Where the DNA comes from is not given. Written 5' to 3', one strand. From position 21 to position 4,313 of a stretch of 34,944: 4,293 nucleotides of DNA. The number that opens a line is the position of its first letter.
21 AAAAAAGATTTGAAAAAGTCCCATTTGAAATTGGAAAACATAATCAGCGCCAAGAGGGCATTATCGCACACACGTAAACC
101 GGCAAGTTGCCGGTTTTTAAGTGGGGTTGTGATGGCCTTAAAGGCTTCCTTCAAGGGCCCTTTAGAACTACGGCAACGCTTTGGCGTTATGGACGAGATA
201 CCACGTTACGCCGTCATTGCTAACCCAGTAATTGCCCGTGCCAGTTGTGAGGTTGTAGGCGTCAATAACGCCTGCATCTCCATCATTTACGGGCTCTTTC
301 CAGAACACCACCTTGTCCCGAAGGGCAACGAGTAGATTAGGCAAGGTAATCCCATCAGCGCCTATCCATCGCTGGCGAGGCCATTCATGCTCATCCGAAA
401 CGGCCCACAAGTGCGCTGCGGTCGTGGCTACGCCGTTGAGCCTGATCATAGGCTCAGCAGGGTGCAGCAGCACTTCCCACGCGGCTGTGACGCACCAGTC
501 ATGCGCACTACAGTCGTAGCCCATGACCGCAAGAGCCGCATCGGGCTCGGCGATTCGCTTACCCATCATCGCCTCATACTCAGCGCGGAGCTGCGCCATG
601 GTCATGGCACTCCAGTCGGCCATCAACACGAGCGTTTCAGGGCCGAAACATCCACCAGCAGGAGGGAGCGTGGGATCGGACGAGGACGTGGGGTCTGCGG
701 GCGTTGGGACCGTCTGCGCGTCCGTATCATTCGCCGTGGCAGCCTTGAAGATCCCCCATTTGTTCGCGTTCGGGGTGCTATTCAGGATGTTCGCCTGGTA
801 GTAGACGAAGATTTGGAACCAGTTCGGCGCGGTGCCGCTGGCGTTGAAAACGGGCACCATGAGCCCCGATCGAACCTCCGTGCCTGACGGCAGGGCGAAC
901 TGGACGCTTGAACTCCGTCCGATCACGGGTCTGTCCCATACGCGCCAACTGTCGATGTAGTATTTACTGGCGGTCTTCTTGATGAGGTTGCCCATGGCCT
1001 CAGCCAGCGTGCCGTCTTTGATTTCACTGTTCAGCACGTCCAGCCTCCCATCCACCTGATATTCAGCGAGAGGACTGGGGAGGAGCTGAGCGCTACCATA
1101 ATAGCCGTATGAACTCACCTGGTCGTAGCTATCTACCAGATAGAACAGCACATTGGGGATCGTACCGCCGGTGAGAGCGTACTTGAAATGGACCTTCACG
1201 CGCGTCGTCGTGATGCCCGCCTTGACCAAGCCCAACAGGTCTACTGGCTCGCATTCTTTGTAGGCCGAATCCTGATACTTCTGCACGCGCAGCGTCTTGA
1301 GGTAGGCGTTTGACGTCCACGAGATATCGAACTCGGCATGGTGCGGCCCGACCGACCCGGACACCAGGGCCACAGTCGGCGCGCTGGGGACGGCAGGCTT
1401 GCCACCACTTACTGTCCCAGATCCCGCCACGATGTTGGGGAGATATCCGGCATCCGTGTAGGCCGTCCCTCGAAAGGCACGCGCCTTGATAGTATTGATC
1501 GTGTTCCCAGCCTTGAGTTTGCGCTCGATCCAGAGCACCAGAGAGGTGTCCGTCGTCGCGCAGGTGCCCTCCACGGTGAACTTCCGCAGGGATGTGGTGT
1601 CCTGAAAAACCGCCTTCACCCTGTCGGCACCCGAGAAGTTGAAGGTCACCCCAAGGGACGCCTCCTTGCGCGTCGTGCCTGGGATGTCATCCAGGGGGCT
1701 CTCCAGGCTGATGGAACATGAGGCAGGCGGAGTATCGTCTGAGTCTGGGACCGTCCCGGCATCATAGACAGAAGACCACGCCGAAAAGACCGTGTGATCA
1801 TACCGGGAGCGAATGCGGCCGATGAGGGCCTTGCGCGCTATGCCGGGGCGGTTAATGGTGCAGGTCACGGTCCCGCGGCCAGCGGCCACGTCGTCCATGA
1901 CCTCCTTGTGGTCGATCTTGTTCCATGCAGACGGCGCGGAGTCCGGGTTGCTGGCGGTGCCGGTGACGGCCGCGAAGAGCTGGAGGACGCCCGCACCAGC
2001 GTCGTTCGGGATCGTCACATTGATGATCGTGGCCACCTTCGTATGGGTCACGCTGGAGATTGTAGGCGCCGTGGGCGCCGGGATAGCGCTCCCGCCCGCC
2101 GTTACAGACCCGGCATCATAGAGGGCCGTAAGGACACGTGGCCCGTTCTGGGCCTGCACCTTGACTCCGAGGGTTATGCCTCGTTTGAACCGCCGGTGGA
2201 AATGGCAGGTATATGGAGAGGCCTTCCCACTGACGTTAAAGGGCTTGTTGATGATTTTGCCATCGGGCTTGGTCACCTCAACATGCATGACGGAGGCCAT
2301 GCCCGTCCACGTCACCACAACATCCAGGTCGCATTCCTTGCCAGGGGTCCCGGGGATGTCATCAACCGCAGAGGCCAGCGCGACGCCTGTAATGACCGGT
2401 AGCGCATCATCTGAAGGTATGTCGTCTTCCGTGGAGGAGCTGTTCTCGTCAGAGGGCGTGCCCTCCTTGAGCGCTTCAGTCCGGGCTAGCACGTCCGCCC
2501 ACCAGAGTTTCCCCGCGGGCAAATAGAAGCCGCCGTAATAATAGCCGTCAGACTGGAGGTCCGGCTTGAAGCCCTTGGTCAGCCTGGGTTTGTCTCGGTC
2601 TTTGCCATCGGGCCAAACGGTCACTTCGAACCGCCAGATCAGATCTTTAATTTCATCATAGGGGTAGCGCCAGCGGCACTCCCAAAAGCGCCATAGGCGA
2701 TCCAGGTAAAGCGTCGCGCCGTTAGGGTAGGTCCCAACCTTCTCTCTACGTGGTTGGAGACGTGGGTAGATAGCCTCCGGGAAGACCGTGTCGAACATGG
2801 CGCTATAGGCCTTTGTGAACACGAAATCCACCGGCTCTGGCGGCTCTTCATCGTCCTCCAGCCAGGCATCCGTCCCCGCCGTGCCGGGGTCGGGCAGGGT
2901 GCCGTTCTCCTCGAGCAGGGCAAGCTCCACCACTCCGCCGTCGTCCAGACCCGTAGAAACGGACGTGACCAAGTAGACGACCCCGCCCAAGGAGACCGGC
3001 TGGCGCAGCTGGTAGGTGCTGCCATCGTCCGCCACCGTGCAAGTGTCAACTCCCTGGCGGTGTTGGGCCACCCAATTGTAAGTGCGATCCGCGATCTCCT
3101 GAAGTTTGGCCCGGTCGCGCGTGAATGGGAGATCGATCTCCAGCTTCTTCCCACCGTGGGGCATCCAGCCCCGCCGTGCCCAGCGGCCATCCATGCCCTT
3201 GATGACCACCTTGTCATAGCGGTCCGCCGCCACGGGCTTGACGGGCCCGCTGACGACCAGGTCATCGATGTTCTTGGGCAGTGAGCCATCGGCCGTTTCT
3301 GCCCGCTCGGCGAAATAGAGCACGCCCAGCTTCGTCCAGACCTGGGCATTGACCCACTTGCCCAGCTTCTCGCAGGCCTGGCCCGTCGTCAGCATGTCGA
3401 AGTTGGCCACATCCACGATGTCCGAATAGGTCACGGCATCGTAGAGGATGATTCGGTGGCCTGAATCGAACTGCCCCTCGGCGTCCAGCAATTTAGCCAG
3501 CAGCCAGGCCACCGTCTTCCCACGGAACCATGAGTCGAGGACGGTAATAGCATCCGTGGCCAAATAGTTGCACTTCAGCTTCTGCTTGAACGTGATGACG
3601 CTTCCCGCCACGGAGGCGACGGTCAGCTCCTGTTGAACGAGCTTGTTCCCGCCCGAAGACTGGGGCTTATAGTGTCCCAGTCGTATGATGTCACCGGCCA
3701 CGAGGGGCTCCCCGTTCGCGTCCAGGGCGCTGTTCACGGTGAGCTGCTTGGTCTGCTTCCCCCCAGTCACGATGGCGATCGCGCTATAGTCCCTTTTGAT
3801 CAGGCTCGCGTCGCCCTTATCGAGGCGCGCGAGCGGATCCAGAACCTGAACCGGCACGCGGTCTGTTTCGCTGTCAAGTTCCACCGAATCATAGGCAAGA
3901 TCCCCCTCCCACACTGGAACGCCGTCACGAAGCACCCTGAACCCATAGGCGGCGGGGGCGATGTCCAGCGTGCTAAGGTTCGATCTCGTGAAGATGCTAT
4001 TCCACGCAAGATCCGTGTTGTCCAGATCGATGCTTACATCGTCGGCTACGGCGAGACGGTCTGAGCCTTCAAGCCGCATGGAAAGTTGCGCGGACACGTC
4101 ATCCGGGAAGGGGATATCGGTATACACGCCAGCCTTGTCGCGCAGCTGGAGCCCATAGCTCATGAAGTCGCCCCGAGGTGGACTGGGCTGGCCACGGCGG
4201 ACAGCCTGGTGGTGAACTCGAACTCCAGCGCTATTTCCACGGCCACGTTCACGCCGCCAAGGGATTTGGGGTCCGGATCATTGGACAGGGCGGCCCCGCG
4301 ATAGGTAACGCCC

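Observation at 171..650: Complete Hedgehog/intein (Hint) autoprocessing module at the C-terminus of the tail fibre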

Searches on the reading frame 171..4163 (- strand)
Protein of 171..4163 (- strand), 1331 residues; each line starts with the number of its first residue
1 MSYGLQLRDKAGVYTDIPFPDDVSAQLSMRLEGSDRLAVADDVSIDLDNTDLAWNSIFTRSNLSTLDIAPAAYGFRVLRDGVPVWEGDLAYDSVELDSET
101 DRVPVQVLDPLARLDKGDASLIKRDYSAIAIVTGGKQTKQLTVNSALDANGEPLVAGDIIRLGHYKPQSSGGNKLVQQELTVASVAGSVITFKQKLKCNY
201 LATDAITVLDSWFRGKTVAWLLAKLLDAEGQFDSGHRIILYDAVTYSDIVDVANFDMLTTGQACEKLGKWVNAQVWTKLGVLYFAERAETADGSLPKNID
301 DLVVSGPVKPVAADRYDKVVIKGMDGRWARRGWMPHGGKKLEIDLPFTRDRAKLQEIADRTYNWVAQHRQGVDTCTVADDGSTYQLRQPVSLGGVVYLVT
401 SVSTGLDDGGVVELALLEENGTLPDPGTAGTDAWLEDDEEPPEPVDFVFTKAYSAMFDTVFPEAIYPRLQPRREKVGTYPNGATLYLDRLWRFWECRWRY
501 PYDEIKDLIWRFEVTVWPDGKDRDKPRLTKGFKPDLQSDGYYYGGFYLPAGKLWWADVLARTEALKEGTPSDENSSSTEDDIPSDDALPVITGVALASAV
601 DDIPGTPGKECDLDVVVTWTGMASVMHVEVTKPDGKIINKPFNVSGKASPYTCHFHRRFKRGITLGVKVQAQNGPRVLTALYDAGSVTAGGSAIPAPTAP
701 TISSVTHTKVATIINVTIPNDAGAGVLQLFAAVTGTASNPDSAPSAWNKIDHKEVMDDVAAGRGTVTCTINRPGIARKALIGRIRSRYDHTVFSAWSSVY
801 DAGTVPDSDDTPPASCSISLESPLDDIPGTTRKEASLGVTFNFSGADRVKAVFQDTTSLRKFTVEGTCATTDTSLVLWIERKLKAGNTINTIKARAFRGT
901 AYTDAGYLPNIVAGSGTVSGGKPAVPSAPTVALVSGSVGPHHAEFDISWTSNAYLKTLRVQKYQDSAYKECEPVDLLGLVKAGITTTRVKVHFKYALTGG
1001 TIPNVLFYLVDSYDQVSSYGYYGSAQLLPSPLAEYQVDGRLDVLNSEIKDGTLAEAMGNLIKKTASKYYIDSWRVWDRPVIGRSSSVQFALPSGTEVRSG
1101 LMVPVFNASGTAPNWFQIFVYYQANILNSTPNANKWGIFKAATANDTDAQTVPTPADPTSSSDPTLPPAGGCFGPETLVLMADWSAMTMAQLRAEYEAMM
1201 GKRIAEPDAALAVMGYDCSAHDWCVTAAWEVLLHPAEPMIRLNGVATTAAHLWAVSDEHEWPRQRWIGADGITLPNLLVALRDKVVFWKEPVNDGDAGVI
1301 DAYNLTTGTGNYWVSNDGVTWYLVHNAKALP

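Call 6: search_protein_families(library=pfam, proteins=[window:171-4163:-], max_evalue=10)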
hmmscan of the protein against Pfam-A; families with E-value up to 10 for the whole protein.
window:171-4163:- (1331 aa): 0 families

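Call 7: search_protein_families(library=ncbifam, proteins=[window:171-4163:-], max_evalue=10)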
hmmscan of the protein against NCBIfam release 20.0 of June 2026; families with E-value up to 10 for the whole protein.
window:171-4163:- (1331 aa): 0 families

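Call 8: search_protein_families(library=phrogs, proteins=[window:171-4163:-], max_evalue=1)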
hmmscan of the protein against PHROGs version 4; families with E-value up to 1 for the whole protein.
window:171-4163:- (1331 aa): 0 families

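Call 16: find_homologous_proteins(query=window:171-4163:-, max_evalue=0.001)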
Query window:171-4163:- (1331 aa): 5 proteins with E <= 0.001 among 8000 candidates.
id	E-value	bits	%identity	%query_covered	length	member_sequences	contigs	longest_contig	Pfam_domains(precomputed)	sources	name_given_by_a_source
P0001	0.0e+0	3081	100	100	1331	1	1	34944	-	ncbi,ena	-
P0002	2.2e-289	981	59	44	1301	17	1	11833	-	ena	-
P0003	1.3e-213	730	52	44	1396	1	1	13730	-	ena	-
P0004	2.0e-189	650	44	61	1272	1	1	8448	-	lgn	-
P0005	6.7e-184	632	38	77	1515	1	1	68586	-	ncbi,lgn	ncbi:MAG: hypothetical protein AB1824_01220 [Acidobacteriota bacterium]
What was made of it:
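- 168..4163 (-): Gene for the 1331-aa tail-tip fibre / host-specificity protein that carries the module. It is the last gene of the phage. Homologues P0002-P0005 score E<=1e-184 (call 16).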

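Call 29: find_related_loci(query=window:171-4163:-, collection=viral_contigs, flank=6000)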
Query window:171-4163:- (1331 aa) in viral_contigs; peptide patterns used: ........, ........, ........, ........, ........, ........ (x = any residue, [..] = any of these).
4 stretches matched a pattern, but none encodes a relative of the query by tblastn (E <= 1e-3).

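Call 46: search_dna_similar(query=window:171-4163:-, collection=phages, mode=protein, max_evalue=0.001, max_rows=20)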
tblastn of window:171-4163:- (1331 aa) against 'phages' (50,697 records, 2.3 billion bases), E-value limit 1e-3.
No match.

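Call 48: find_encoding_contigs(protein=P0005, flank=10000, max_places=3)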
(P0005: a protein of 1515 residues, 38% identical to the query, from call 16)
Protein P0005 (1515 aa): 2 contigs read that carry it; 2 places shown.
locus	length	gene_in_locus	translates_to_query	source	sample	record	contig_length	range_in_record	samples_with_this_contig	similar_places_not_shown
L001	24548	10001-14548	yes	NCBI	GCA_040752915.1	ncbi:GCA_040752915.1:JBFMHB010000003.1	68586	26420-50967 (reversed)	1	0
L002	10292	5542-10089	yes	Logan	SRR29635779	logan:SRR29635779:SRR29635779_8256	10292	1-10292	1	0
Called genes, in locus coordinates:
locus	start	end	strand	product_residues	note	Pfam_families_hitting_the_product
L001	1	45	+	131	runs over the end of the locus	PF11367:Tail_completion_gp17 (weak)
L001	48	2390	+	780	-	-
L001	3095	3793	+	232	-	-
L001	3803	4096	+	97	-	-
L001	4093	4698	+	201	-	PF01464:SLT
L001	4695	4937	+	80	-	-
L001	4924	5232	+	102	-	-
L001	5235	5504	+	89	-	-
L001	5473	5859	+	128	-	-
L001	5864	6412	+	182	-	-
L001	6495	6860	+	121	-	-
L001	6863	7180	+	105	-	-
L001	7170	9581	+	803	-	-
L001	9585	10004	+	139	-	-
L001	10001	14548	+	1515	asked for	-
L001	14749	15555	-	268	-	PF00753:Lactamase_B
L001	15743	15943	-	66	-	-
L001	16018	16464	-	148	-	-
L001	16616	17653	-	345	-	PF08240:ADH_N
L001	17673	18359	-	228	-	PF01980:TrmO_N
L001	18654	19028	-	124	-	PF02579:Nitro_FeMo-Co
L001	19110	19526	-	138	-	PF02001:DUF134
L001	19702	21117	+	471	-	PF00854:PTR2, PF01040:UbiA (weak), PF07690:MFS_1 (weak), PF00854:PTR2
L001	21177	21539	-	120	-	PF18936:DUF5684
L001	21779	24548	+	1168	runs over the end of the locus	PF00989:PAS, PF08448:PAS_4, PF13426:PAS_9, PF00989:PAS, PF08448:PAS_4, PF13188:PAS_8, PF08447:PAS_3, PF00989:PAS, +20 more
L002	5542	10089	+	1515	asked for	-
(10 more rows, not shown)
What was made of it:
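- On Pre-toxin Hint of polymorphic toxins: In L001 host genes on the other strand follow (call 48).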

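Call 49: find_encoding_contigs(protein=P0003, flank=10000, max_places=3)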
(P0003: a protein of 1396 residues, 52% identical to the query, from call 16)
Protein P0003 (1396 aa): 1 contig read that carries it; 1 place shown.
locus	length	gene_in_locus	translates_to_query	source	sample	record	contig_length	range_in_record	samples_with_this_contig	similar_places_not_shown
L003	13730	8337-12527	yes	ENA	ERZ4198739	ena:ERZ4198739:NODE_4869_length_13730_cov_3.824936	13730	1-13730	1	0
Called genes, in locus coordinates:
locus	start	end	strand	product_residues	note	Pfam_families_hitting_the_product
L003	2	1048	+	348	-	?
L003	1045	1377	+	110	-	-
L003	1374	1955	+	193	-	-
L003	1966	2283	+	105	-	-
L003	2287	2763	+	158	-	PF01832:Glucosaminidase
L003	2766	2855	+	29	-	-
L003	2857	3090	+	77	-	-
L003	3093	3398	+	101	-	-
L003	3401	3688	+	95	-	-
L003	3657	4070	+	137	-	-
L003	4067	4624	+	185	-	-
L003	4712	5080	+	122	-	-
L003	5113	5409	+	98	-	-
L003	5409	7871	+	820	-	-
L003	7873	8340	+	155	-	-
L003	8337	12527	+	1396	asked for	-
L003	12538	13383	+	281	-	PF23140:Gp80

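Call 87: find_encoding_contigs(protein=P0001, flank=2000, max_places=3)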
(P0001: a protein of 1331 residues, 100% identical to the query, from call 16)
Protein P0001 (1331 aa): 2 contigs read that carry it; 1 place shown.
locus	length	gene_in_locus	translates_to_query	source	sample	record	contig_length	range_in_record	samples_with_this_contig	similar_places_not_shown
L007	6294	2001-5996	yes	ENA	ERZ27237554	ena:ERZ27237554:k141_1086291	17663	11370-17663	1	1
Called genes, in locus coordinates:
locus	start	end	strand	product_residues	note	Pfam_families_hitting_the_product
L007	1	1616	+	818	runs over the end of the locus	-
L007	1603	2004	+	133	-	-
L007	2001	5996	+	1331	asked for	-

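Call 88: find_encoding_contigs(protein=P0002, flank=10000, max_places=3)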
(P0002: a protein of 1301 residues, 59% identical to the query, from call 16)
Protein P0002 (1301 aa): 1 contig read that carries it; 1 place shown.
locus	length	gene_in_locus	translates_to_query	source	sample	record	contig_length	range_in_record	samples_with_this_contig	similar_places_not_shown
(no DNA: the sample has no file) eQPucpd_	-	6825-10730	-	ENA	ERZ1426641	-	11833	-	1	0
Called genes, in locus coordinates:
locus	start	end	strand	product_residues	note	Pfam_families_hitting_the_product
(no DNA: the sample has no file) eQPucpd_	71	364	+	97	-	-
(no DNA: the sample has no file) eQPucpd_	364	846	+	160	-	PF01832:Glucosaminidase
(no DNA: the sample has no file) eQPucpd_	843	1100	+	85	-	-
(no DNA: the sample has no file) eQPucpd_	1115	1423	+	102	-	-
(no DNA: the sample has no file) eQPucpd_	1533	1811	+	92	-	-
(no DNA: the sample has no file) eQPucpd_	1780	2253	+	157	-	-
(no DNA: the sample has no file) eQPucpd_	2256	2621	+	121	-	-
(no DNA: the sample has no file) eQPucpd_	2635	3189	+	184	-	-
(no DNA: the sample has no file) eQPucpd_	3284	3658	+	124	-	-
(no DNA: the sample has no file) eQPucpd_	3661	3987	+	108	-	-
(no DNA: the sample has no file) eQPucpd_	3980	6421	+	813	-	-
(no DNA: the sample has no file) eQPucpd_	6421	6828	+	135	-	-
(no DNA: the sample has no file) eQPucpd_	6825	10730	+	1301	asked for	-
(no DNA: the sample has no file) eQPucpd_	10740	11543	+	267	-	PF23140:Gp80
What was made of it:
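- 168..4163 (-): The same synteny is seen in relatives L001, L003 and the P0002 contig (calls 48, 49, 88).
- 4160..4594 (-): 144-aa gene between the tape measure and the fibre (context). Function unknown. Conserved position: 133-155 aa in relatives (calls 48, 49, 87, 88).
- On Phage tail fibre / tail-tip host-specificity protein (the carrier): The same order is found in 4 related contigs (calls 48, 49, 87, 88).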

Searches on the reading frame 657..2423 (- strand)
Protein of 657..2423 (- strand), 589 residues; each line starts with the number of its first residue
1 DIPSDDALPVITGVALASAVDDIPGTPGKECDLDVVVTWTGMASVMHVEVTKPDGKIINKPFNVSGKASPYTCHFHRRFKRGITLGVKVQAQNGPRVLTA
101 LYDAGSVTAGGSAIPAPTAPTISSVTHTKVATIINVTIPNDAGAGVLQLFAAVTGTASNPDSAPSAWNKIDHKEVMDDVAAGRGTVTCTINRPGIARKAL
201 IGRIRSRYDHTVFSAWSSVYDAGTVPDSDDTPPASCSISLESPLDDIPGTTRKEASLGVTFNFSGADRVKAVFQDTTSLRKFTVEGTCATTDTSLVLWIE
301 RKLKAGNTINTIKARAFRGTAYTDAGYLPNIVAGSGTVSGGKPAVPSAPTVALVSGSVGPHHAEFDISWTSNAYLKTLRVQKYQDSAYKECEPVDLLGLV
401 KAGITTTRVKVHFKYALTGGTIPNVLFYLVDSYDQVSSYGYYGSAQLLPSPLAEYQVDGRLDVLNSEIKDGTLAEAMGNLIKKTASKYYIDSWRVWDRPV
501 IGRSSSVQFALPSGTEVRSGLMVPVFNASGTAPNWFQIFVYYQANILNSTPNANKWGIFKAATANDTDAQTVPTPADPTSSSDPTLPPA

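Call 61: search_solved_structures(query=window:657-2423:-, max_evalue=1)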
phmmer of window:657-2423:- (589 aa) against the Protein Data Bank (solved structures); distinct sequences matched with E-value up to 1: 0.
